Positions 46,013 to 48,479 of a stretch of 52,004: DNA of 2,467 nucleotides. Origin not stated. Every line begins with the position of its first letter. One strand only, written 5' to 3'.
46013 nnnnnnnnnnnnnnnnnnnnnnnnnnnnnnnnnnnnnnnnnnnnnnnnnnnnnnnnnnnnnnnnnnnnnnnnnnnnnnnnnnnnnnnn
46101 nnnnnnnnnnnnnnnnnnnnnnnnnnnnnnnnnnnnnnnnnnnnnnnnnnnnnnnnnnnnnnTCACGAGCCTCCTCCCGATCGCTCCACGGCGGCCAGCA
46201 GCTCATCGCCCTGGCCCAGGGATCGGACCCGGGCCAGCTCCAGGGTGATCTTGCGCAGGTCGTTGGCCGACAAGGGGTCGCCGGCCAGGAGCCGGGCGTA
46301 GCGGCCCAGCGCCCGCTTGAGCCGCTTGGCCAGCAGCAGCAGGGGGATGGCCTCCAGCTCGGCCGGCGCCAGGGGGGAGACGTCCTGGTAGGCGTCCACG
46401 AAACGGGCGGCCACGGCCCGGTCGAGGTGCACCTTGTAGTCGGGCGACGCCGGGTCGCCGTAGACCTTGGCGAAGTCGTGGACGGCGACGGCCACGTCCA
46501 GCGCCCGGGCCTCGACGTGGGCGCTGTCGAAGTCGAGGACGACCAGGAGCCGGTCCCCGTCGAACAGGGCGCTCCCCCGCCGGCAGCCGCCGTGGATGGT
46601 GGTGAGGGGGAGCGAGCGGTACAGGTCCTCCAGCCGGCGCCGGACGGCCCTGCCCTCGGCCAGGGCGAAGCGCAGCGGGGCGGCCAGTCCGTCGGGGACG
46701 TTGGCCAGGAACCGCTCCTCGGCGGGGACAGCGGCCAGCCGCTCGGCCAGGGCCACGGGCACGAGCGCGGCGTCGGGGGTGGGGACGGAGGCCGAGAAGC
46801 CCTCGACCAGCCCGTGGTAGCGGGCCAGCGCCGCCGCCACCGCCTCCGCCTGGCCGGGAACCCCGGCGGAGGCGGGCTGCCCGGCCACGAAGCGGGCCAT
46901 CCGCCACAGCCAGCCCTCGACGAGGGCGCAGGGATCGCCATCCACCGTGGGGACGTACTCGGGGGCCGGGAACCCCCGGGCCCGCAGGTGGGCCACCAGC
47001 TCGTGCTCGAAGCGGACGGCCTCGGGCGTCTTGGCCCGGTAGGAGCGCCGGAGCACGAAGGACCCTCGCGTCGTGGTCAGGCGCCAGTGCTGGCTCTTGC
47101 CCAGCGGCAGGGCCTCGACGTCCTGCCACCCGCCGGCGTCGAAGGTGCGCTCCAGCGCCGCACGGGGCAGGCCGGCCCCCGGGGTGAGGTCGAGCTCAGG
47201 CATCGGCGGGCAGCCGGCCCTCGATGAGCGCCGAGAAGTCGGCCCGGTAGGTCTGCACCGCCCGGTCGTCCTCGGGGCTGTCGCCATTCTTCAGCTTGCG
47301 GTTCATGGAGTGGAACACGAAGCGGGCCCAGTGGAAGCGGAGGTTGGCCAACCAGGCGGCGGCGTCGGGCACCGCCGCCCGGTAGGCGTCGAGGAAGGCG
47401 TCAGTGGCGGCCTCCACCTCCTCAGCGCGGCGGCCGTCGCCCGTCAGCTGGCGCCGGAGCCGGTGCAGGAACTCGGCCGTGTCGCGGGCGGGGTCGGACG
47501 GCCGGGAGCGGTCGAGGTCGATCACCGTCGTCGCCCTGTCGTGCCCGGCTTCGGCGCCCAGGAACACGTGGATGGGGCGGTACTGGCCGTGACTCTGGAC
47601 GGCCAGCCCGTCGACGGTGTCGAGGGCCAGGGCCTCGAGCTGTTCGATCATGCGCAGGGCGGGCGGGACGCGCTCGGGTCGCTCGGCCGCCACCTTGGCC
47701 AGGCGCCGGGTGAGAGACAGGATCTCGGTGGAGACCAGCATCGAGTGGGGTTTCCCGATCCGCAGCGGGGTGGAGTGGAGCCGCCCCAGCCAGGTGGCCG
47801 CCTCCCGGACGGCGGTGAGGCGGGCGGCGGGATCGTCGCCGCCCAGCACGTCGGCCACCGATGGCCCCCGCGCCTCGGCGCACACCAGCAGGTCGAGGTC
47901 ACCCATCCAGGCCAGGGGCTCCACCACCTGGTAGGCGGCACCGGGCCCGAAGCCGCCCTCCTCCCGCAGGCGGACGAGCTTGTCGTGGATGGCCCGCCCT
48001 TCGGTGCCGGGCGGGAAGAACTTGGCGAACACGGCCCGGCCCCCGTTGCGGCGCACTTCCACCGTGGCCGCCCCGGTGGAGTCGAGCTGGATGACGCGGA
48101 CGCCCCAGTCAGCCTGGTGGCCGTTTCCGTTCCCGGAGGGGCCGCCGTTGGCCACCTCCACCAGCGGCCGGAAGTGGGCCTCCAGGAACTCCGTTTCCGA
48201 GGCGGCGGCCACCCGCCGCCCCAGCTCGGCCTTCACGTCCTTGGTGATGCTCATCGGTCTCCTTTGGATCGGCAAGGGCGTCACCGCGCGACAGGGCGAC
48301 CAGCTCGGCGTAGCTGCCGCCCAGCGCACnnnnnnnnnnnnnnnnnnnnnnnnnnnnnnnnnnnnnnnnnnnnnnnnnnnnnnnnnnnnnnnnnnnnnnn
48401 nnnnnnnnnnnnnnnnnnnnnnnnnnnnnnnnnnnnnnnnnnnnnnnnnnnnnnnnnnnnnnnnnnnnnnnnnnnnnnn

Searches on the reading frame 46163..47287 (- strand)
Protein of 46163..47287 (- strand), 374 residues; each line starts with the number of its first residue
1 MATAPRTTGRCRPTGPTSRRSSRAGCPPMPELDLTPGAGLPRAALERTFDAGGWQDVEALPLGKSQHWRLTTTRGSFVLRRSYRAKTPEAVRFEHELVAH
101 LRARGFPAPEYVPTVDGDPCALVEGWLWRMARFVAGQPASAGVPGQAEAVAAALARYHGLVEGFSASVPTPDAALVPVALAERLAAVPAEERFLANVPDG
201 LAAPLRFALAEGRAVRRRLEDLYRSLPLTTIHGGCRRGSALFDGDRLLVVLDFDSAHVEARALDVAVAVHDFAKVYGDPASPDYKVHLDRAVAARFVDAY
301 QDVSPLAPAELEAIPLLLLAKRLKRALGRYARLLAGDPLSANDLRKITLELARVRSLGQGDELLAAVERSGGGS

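Call 5: search_protein_families(library=pfam, proteins=[window:46163-47287:-], max_evalue=0.01)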
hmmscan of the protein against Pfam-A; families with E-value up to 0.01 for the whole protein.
window:46163-47287:- (374 aa): 1 family
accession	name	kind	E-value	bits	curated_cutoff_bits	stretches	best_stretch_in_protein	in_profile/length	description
PF01636.29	APH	-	8.4e-22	78.5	23.2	1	58-282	3-223/239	Phosphotransferase enzyme family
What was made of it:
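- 46163..47203 (-): P2: an APH-fold pseudokinase-like protein, paralogous to P1. It has HGG.RRGS (from 46597) and RRS in place of the beta3 Lys. Pfam APH, E 8.4e-22 (call 5).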

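Call 6: search_protein_families(library=ncbifam, proteins=[window:46163-47287:-], max_evalue=0.01)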
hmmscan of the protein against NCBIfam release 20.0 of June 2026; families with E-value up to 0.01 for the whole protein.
window:46163-47287:- (374 aa): 5 families
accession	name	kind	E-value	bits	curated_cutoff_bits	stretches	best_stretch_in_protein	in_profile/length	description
NF003558.0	PRK05231.1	equivalog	8.6e-21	74.2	271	1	66-320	37-272/322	homoserine kinase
TIGR00938.1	thrB_alt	equivalog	8.2e-17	61.5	255.9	1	67-331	38-282/307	homoserine kinase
TIGR02906.1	spore_CotS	subfamily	1.6e-08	33.9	172.7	1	67-166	12-110/314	CotS family spore coat protein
NF008738.0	PRK11768.1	equivalog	0.0044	16.4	194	1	70-258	45-225/327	serine/threonine protein kinase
NF053880.1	SprCtKinCotIBac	equivalog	0.0089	15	550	0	68-166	32-128/328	spore coat kinase CotI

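Call 30: search_protein_families(library=padloc, proteins=[window:46163-47203:-], max_evalue=0.001)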
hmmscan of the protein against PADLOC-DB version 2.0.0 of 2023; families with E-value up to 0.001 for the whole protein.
window:46163-47203:- (346 aa): 0 families

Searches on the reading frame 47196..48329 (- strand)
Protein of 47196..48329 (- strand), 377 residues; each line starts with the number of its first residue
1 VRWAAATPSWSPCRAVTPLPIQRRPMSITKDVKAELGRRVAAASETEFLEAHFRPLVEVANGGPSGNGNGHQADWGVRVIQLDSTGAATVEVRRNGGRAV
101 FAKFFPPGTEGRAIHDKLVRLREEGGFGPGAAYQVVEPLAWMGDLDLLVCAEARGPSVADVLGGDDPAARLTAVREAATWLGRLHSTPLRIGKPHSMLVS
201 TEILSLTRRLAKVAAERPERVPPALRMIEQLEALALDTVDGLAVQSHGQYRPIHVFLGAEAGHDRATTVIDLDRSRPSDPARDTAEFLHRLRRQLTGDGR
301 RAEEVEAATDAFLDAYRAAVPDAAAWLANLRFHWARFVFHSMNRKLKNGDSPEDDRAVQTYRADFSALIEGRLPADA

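Call 5: search_protein_families(library=pfam, proteins=[window:47196-48329:-], max_evalue=0.01)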
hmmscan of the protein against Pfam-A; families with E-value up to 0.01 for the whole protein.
window:47196-48329:- (377 aa): 2 families
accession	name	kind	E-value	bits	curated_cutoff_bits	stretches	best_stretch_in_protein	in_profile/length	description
PF01636.29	APH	-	1.2e-08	35.4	23.2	1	88-316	12-229/239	Phosphotransferase enzyme family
PF06293.20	Kdo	-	4.5e-05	23.4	21.3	1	243-316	137-207/207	Lipopolysaccharide kinase (Kdo/WaaP) family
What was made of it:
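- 47196..48254 (-): P3: an APH-fold pseudokinase-like protein, paralogous to K0. It has HGQ in place of HGD (from 47594). Lys78 and IDLDRS are retained. Pfam APH (call 5).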

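Call 6: search_protein_families(library=ncbifam, proteins=[window:47196-48329:-], max_evalue=0.01)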
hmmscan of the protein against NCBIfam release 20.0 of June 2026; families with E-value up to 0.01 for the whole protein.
window:47196-48329:- (377 aa): 0 families

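Call 30: search_protein_families(library=padloc, proteins=[window:47196-48254:-], max_evalue=0.001)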
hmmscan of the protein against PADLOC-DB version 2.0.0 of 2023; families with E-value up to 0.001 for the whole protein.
window:47196-48254:- (352 aa): 0 families

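Call 33: find_homologous_proteins(query=window:47196-48254:-)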
Query window:47196-48254:- (352 aa): 188 proteins with E <= 0.001 among 8000 candidates; the best 120 are listed.
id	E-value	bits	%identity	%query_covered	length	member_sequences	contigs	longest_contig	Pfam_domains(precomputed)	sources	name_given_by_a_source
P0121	5.9e-220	747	96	100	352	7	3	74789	PF06293.21,PF01636.30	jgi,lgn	jgi:hypothetical protein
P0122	7.8e-209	711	93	100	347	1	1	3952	PF01636.30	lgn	-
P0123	4.1e-186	636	82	100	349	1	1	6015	PF01636.30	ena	-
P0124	1.3e-180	618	83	99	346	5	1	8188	PF01636.30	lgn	-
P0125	2.7e-177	607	81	99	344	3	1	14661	PF01636.30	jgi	jgi:hypothetical protein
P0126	2.2e-175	601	81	99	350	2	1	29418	PF01636.30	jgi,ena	-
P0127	4.5e-172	590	79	99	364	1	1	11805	PF01636.30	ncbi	ncbi:MAG: hypothetical protein ACRDZ3_10875 [Acidimicrobiia bacterium]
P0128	6.3e-170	583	77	99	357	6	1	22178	PF01636.30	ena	-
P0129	1.1e-167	576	76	99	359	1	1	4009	PF01636.30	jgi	jgi:hypothetical protein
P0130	3.1e-167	574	78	99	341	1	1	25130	PF01636.30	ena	-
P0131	1.5e-165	569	77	99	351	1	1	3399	PF01636.30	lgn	-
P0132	2.2e-165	568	78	99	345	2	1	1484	PF01636.30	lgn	-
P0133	2.2e-162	558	76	99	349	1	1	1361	PF01636.30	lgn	-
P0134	8.5e-149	513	70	99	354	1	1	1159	PF01636.30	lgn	-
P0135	1.7e-148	512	71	98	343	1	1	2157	PF01636.30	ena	-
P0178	1.2e-82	296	49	99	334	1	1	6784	PF01636.30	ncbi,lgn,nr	ncbi:MAG TPA: phosphotransferase [Thermodesulfobacteriota bacterium]|nr:phosphotransferase [Thermode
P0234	1.9e-77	279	47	97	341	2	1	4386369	PF01636.30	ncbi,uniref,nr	ncbi:phosphotransferase [Arthrobacter sp. U41]|uniref:phosphotransferase n=1 Tax=Arthrobacter sp. U4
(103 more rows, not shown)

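Call 55: predict_structure(alignment_id=A3)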
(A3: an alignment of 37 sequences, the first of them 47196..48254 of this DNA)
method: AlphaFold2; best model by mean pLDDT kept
length: 352 residues; sequences in the alignment: 37
mean_pLDDT: 85.3   pTM: 0.86
mean pLDDT of the five models: 85.3, 84.7, 84.3, 83.2, 81.1
residues with pLDDT >= 90: 178; 70-90: 122; 50-70: 52; < 50: 0
segments of 3 or more residues with pLDDT < 50: none
pLDDT, mean of each block of 10 residues (from residue 1): 77 91 94 85 64 83 88 90 84 90 92 92 92 94 96 92 69 63 74 85 89 70 75 73 72 81 94 94 97 93 92 90 88 94 91 63
secondary structure, 60 per line:
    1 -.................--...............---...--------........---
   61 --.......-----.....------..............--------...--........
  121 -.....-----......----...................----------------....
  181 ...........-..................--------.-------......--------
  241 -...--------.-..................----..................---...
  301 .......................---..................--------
elements in order: H2-18 H21-35 E50-57 E63-69 E75-79 H86-99 E108-110 E113-117 E122-126 H133-137 H142-160 H177-191 H193-210 E230-232 E242-244 H255-272 H277-294 H298-323 H327-344

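Call 58: fold_search(model_id=the predicted structure, library=pdb)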
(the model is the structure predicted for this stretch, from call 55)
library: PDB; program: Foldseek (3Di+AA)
matches with E <= 10: 1556; with E <= 0.001: 165
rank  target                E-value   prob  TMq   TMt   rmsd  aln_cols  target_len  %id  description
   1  9eto_A                3.7e-08  1.00  0.53  0.51   6.9       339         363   15  PsiK from Psilocybe cubensis (released 2024-11-06)
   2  8zic                  4.3e-08  1.00  0.56  0.54   6.5       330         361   15  Structure complex of 4-hydroxytryptamine kinase PsiK complexed with Mg2+ and Tryptamine (released 2025-04-02)
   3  8agy_A                5.2e-08  1.00  0.51  0.52   7.0       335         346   18  The Corramycin phosphotransferase in complex with Corramycin (released 2023-08-16)
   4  8jsu_D                5.7e-08  1.00  0.57  0.63   6.3       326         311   16  The crystal structure of TvaE in complex with TvaLP (released 2025-09-03)
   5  4n57_A                2.7e-07  1.00  0.45  0.51   7.5       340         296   12  Crystal structure of aminoglycoside phosphotransferase APH(2'')-IVa ADP complex (released 2014-12-17)
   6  2qg7_E                3.0e-07  1.00  0.48  0.46   8.9       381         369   12  Plasmodium vivax ethanolamine kinase Pv091845 (released 2007-07-24)
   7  4h05_B                3.2e-07  1.00  0.47  0.59   6.9       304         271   19  Crystal structure of aminoglycoside-3'-phosphotransferase of type VIII (released 2014-04-09)
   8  4u94                  3.3e-07  1.00  0.57  0.46   7.2       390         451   15  Structure of mycobacterial maltokinase, the missing link in the essential GlgE-pathway (released 2015-02-11)
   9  8jsu_B                4.0e-07  1.00  0.55  0.61   6.5       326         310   16  The crystal structure of TvaE in complex with TvaLP (released 2025-09-03)
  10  8ahd_B                4.2e-07  1.00  0.49  0.51   7.2       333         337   16  The apo structure of the Corramycin phosphotransferase (released 2023-08-16)
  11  8ahd_A                4.9e-07  1.00  0.55  0.56   5.2       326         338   16  The apo structure of the Corramycin phosphotransferase (released 2023-08-16)
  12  9h2z_A                5.4e-07  1.00  0.49  0.56   6.9       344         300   12  Crystal structure of APH(2")-IVa alternate (soaking with EK3-18 inhibitor) (released 2025-02-05)
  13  2qg7_B                6.0e-07  1.00  0.51  0.49   7.8       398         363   11  Plasmodium vivax ethanolamine kinase Pv091845 (released 2007-07-24)
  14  3sg8_A                6.3e-07  1.00  0.48  0.54   7.0       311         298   12  Crystal Structure of Aminoglycoside-2''-Phosphotransferase Type IVa Tobramycin Complex (released 2011-06-29)
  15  5uxd_A                6.9e-07  1.00  0.38  0.43   9.2       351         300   17  Crystal structure of macrolide 2'-phosphotransferase MphH from Brachybacterium faecium in complex with azithromycin (released 2017-08-23)
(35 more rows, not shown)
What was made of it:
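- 47196..48254 (-): Model pLDDT 85, APH fold (calls 55, 58).
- P3's fold search lists maltokinase 4U94 at TM 0.57 (call 58).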

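Call 74: search_protein_representatives(alignment_id=A3)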
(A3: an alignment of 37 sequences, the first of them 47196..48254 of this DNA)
Query: 37 sequences, 338 profile positions. Proteins with E-value up to 0.001 (for the whole library): 3647; up to 1e-10: 1127; up to 1e-30: 108. The best 150 are listed.
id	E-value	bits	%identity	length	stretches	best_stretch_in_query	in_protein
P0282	3.3e-150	516.4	-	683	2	10-333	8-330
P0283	8.1e-148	508.5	-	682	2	11-334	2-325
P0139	1.8e-146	504.1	-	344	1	4-336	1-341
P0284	2.3e-136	470.8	-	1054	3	14-336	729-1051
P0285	1.5e-122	425.4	-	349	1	7-337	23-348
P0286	1.5e-120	418.9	-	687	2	10-333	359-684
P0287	4.3e-119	414.1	-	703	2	18-330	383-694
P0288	1.9e-114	398.8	-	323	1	8-336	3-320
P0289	1.4e-112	392.7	-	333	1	5-337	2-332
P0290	9.8e-112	389.9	-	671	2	7-334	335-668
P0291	7.3e-107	373.9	-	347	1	5-334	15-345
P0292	4.0e-106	371.4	-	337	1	12-337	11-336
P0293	1.3e-105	369.8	-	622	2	7-333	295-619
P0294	7.1e-105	367.3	-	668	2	44-331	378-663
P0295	6.4e-101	354.3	-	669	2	11-333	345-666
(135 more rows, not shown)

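Call 90: find_encoding_contigs(protein=P0234, flank=10000, max_places=1)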
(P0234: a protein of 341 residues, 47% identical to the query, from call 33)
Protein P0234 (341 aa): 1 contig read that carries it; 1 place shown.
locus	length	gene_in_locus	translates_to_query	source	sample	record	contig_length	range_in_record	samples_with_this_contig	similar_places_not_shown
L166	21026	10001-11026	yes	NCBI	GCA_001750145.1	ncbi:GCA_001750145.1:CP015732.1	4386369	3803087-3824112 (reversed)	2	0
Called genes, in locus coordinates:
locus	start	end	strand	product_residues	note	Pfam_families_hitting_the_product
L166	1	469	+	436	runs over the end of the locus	PF01595:CNNM, PF00571:CBS (faint), PF03471:CorC_HlyC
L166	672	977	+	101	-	PF11239:DUF3040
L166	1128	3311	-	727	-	PF00912:Transgly, PF00905:Transpeptidase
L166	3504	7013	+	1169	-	PF08323:Glyco_transf_5, PF00534:Glycos_transf_1, PF13692:Glyco_trans_1_4, PF03065:Glyco_hydro_57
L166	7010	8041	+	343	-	PF01636:APH, PF19974:TCAD9 (faint)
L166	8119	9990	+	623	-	PF00664:ABC_membrane, PF00005:ABC_tran, PF02463:SMC_N (faint), PF13304:AAA_21 (faint)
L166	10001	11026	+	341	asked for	PF01636:APH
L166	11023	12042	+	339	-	PF01636:APH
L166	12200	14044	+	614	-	PF01019:G_glu_transpept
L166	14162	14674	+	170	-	PF04978:MST, PF12867:DinB_2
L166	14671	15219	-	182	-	-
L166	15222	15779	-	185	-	-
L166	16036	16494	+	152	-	PF00582:Usp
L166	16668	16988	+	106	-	PF08734:GYD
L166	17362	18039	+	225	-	PF08713:DNA_alkylation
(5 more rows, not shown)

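Call 91: find_encoding_contigs(protein=P0178, flank=10000, max_places=1)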
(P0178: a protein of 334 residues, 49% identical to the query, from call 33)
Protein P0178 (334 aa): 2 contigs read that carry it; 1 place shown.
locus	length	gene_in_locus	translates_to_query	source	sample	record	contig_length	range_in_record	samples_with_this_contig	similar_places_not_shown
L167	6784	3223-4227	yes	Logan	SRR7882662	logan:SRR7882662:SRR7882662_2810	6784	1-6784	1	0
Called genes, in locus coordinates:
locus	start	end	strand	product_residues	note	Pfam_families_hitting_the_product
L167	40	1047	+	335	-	-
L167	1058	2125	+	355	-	PF01636:APH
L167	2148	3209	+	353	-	PF01636:APH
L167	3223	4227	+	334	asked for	PF01636:APH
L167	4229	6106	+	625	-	PF00664:ABC_membrane, PF00005:ABC_tran, PF13304:AAA_21 (faint)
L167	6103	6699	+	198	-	PF13350:Y_phosphatase3 (faint), PF03162:Y_phosphatase2, PF22784:PTP-SAK, PF22741:PTP-NADK, PF22785:Tc-R-P, PF00782:DSPc (weak)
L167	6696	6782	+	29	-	?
